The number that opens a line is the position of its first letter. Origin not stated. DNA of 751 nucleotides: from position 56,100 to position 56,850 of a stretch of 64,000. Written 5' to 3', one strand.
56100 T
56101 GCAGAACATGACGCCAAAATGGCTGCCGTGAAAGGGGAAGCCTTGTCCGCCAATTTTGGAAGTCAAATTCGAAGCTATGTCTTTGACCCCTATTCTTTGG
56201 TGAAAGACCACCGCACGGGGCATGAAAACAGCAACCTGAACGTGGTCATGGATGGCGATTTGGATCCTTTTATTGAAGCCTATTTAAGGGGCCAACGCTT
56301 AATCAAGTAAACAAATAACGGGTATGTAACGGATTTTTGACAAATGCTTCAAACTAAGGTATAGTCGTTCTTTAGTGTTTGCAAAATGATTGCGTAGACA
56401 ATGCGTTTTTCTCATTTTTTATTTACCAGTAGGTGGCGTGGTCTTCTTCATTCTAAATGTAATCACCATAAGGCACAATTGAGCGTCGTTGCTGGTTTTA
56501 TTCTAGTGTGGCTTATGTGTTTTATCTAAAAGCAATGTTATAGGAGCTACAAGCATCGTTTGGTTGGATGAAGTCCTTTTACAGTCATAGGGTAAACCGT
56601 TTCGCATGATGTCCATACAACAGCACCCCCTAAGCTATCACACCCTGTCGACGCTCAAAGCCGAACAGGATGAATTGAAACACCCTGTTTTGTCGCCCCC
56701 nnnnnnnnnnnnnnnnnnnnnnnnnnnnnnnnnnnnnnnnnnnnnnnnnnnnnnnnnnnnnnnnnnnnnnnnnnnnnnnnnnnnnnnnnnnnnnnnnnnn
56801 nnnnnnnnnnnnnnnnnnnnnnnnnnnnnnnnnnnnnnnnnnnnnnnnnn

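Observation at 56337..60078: Family of large lineage-specific alpha-helical, tail-anchored proteins sharing a Lys/Pro-rich linker; two are co-transcribed behind a strong promoter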

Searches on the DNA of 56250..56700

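Call 23: search_rna_families(source=window, start=56250, end=56700, threshold=evalue, max_evalue=1)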
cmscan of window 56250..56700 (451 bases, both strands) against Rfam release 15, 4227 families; matches with E-value up to 1: 0.
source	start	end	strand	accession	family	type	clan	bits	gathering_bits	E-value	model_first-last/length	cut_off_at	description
